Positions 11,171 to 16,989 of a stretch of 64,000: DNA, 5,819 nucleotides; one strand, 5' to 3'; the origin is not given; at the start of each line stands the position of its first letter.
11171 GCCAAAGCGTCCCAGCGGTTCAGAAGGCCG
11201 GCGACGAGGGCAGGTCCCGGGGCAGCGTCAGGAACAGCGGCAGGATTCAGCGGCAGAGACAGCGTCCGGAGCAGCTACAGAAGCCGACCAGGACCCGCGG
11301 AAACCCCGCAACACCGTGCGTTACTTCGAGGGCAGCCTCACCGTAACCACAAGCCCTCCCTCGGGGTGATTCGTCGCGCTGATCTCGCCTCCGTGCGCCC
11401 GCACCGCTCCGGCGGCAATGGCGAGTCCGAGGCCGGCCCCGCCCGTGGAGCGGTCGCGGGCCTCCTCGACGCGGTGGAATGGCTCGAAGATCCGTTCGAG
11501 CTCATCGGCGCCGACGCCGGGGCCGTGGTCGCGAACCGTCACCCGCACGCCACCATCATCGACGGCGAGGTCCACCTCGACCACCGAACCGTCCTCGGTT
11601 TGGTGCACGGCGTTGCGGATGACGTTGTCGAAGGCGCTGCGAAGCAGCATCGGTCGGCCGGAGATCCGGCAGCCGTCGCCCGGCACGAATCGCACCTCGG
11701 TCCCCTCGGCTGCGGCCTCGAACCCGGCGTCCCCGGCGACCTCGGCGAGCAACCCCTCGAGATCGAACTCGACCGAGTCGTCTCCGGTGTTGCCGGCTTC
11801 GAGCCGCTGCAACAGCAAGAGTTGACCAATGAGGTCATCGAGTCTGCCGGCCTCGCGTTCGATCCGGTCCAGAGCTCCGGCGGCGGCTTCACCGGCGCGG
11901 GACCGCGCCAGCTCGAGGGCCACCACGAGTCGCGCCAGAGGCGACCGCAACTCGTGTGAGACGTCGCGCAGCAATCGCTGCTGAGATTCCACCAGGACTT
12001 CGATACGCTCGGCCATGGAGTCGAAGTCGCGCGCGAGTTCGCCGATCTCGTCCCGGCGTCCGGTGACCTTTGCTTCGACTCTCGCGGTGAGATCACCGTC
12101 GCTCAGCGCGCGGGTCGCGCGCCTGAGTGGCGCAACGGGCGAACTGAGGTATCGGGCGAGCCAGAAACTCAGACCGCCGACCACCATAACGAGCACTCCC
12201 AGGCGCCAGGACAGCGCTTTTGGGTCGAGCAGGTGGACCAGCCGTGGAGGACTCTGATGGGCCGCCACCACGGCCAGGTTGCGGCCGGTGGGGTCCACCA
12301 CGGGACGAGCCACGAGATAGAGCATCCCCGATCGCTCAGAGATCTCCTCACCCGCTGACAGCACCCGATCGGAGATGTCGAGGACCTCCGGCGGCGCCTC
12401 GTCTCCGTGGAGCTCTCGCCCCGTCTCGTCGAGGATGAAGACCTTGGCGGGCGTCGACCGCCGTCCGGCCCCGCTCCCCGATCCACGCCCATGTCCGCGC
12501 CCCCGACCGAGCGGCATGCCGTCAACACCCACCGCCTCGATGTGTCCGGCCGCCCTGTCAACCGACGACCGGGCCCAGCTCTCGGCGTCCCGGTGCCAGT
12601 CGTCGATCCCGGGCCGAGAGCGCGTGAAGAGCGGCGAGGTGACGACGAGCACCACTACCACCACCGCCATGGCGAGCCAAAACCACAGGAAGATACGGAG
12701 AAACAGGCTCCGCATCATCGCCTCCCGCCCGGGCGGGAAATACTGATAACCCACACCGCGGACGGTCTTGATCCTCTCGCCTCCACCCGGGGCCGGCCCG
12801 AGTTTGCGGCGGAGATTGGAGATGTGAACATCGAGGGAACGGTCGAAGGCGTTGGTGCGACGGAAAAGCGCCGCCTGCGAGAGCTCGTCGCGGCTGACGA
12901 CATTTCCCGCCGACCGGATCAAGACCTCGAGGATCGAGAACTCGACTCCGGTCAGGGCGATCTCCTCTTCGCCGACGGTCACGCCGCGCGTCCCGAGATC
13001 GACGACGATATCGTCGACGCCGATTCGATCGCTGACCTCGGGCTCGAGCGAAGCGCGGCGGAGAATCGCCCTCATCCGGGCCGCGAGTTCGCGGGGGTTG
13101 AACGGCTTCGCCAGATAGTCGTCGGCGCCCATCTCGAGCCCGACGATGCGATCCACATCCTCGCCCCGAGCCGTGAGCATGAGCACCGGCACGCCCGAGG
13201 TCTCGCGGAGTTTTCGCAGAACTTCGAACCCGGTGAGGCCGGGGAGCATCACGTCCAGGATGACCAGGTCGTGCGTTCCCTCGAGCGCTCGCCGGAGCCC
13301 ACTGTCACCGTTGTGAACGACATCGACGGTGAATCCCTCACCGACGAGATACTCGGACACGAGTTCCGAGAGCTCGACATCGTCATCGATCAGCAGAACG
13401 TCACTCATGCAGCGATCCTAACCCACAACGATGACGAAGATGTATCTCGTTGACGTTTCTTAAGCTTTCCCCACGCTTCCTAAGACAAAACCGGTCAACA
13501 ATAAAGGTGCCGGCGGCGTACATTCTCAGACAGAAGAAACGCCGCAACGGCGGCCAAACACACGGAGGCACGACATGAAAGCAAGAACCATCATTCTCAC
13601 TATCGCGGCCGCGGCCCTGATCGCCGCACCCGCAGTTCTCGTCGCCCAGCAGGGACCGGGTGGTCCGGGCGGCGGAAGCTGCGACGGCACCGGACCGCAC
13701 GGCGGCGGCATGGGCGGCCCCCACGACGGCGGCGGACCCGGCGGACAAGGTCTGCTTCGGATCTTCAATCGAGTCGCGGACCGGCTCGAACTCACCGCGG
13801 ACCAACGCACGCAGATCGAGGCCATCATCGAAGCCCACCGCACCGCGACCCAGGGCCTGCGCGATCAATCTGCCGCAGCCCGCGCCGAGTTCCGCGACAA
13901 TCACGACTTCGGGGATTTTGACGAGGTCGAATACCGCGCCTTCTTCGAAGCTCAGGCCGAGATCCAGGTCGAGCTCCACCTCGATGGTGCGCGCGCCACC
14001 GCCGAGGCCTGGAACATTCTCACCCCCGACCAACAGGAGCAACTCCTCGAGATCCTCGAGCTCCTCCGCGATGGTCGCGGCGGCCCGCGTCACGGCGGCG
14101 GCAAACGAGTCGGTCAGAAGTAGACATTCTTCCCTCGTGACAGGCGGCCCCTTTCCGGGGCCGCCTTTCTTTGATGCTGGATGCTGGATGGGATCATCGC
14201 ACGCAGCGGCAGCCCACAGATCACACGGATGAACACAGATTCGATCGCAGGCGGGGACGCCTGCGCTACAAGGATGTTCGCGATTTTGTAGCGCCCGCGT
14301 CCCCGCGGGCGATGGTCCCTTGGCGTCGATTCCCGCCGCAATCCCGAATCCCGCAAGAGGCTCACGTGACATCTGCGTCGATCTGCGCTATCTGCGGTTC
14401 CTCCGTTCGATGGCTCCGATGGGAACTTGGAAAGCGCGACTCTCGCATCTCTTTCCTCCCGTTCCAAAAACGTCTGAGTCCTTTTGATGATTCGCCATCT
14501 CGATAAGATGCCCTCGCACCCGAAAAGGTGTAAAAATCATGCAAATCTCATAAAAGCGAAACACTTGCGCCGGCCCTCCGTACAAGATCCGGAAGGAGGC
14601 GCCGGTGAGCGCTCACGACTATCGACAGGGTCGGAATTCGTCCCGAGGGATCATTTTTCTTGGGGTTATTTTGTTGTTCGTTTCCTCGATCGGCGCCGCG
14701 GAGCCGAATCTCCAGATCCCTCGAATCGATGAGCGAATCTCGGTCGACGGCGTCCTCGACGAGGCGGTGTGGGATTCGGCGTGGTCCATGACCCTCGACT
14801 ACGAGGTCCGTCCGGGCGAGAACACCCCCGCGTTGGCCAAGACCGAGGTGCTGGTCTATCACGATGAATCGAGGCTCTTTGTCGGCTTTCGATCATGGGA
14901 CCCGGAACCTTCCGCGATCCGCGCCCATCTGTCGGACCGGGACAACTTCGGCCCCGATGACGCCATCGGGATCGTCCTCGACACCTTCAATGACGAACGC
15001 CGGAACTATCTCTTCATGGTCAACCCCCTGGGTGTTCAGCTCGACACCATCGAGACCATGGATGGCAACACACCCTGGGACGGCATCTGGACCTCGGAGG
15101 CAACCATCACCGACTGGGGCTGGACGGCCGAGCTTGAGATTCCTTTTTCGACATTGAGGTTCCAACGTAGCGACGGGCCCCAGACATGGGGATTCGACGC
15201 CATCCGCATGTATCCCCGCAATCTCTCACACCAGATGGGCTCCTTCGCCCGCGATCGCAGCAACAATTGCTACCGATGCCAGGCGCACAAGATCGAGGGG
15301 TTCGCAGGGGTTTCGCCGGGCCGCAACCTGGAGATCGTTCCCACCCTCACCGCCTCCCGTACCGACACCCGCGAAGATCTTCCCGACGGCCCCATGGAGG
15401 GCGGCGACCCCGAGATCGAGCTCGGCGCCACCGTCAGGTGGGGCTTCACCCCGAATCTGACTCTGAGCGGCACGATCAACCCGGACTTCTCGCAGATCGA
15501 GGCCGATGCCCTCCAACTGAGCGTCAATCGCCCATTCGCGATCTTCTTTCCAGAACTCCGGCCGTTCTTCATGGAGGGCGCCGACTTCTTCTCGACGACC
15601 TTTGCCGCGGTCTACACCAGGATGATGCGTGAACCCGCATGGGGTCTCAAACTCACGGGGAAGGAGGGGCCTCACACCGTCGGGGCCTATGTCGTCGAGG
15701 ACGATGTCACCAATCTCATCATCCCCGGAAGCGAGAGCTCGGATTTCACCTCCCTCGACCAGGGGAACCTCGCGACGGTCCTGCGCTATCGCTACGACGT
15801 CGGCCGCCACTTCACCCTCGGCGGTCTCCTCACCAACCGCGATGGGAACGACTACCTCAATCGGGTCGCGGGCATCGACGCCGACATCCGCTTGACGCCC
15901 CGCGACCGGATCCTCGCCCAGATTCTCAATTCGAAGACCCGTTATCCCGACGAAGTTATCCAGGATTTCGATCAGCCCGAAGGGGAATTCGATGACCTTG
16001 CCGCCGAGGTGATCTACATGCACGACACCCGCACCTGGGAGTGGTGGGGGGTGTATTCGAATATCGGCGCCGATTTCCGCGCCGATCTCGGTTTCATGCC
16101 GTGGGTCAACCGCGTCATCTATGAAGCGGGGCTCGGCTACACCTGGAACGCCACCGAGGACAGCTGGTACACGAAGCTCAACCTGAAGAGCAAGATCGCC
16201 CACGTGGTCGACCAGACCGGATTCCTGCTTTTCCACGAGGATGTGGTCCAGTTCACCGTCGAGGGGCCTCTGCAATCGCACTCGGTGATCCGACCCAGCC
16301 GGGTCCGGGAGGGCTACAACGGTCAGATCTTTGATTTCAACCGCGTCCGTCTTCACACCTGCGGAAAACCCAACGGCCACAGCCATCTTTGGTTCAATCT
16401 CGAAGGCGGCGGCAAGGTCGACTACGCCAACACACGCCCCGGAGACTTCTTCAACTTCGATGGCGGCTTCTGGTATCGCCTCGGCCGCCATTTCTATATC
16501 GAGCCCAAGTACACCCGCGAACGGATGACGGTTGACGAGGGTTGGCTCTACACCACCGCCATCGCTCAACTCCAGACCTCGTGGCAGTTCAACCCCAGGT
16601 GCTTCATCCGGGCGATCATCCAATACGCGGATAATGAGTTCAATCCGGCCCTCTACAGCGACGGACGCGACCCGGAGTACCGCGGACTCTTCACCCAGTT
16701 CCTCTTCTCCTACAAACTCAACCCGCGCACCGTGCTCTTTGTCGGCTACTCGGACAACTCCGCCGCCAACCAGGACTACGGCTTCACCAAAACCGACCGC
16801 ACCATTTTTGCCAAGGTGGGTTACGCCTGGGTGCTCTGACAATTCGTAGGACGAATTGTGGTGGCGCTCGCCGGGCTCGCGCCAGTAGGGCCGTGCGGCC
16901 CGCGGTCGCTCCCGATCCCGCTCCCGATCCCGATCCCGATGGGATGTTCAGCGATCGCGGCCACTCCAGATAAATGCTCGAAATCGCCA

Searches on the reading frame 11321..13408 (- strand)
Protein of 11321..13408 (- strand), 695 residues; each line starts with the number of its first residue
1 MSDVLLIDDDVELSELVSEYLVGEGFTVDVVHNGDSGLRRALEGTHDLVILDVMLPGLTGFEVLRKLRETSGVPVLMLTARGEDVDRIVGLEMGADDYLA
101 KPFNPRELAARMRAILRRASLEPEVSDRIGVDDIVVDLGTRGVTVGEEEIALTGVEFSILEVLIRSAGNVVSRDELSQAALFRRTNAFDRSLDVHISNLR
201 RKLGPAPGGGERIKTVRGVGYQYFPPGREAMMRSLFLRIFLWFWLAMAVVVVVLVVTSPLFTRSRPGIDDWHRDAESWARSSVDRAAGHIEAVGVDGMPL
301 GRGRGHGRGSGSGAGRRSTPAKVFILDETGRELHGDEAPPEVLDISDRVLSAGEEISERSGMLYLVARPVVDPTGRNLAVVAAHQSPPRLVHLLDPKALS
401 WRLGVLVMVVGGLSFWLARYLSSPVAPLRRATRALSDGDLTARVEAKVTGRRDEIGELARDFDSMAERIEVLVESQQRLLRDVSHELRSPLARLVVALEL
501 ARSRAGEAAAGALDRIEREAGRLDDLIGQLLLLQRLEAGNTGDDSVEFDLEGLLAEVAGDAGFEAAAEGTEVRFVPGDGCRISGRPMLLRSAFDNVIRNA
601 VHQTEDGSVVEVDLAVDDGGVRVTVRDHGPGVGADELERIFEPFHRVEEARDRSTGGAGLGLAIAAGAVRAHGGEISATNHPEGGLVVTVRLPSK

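Call 57: search_protein_families(library=pfam, proteins=[window:11321-13408:-], max_evalue=0.00001)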
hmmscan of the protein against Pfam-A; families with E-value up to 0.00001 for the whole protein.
window:11321-13408:- (695 aa): 6 families
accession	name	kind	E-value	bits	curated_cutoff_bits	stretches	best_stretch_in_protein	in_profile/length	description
PF00072.30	Response_reg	-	4.3e-26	91.7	30.2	1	4-112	1-110/111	Response regulator receiver domain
PF02518.31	HATPase_c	-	1.7e-24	86.9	26.4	1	586-694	3-109/111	Histidine kinase-, DNA gyrase B-, and HSP90-like ATPase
PF00486.34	Trans_reg_C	-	1.9e-21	76.4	26.2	1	148-222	2-76/77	Transcriptional regulatory protein, C terminal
PF00672.30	HAMP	-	1.6e-14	54.4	25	1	416-470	1-52/53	HAMP domain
PF00512.31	HisKA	-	3.4e-13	49.9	26.9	1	476-539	2-66/66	His Kinase A (phospho-acceptor) domain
PF13581.12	HATPase_c_2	-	3.5e-06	27.5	27.4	1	592-676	39-114/127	Histidine kinase-like ATPase domain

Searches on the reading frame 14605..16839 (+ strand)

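Call 57: search_protein_families(library=pfam, proteins=[window:14605-16839:+], max_evalue=0.00001)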
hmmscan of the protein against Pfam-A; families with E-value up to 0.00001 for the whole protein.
window:14605-16839:+ (744 aa): 1 family
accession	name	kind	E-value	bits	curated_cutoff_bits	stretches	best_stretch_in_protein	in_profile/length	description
PF19313.5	DUF5916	-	5.4e-12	45.7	22.6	1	269-331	24-85/572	Domain of unknown function (DUF5916)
